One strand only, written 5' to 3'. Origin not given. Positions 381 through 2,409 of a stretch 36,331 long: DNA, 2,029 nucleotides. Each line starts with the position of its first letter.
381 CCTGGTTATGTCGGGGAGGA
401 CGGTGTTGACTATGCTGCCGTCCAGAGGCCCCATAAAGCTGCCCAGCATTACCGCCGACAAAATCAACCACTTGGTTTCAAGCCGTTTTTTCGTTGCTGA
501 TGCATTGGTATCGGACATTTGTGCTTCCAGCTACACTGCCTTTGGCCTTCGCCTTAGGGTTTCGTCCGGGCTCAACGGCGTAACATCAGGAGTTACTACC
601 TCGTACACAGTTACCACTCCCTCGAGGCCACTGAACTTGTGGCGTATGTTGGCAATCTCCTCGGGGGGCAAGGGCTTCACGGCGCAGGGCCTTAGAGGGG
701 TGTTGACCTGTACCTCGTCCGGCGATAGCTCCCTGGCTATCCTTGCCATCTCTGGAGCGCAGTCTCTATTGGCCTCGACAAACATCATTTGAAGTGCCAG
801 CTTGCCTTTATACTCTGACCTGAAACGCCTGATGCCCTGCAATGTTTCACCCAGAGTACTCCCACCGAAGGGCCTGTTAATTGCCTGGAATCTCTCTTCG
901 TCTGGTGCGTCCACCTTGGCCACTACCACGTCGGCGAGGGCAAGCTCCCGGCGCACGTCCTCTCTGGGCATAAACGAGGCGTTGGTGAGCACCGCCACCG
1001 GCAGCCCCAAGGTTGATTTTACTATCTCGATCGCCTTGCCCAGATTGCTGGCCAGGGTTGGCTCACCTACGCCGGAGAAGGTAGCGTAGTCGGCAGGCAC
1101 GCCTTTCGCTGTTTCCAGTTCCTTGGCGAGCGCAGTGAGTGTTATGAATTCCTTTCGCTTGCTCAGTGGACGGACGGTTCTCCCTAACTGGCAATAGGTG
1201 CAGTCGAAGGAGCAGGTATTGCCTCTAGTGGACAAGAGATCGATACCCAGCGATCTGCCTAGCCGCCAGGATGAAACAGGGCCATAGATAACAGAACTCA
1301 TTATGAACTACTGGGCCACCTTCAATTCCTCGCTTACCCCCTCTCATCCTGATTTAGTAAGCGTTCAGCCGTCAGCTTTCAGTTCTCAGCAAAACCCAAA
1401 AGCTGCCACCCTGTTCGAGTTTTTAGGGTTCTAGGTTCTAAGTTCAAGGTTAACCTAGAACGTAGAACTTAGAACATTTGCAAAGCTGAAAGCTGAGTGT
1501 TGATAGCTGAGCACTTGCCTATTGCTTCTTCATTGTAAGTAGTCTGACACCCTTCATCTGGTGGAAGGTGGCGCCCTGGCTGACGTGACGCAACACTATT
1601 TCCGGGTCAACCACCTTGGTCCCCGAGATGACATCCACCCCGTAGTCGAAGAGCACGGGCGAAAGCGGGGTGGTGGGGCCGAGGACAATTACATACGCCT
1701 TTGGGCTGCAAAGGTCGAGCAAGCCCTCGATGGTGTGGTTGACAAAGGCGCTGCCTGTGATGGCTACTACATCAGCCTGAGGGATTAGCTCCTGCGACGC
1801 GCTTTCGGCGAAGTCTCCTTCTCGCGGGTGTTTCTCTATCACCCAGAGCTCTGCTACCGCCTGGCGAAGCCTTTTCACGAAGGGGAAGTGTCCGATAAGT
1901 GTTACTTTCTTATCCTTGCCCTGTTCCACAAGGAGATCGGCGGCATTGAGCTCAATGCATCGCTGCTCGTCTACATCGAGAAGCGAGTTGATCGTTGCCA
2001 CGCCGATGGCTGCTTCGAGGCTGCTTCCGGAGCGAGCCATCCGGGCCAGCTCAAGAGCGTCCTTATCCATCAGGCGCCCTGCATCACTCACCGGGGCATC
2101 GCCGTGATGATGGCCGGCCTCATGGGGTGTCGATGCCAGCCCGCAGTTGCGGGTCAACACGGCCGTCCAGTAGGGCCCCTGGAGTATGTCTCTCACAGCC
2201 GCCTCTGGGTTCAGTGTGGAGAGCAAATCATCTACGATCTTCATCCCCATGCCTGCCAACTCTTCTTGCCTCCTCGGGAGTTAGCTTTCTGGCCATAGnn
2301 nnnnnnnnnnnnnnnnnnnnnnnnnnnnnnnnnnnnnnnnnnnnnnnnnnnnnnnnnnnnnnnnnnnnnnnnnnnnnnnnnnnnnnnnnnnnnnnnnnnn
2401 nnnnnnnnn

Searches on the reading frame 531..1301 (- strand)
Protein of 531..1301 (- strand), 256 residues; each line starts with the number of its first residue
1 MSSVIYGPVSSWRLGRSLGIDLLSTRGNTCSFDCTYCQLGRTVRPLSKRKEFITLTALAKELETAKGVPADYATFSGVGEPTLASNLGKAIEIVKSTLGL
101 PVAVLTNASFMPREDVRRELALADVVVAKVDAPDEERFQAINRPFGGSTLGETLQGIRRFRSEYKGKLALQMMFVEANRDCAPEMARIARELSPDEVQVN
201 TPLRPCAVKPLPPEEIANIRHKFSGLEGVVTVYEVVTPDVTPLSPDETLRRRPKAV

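Call 7: search_protein_families(library=pfam, proteins=[window:531-1301:-], max_evalue=0.001)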
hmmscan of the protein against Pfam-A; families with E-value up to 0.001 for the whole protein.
window:531-1301:- (256 aa): 1 family
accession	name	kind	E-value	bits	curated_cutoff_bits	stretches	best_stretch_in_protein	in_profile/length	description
PF04055.27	Radical_SAM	-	5.2e-14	53.2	29.5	1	27-170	4-146/166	Radical SAM superfamily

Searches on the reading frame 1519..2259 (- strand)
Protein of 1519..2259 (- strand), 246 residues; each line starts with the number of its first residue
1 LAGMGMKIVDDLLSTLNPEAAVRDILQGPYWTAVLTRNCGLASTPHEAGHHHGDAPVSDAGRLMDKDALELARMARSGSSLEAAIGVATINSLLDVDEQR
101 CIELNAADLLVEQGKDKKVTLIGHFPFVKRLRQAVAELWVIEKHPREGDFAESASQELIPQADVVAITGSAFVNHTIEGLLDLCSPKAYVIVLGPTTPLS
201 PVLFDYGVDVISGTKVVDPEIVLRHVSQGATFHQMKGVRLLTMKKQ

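Call 7: search_protein_families(library=pfam, proteins=[window:1519-2259:-], max_evalue=0.001)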
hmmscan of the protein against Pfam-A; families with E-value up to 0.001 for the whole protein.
window:1519-2259:- (246 aa): 2 families
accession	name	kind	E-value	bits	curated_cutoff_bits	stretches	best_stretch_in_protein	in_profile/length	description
PF04016.18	DUF364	-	1.4e-43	148.4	23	1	105-239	1-141/147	Putative heavy-metal chelation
PF13938.11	DUF4213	-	7.4e-16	58.6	23.5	1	10-94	2-75/75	Putative heavy-metal chelation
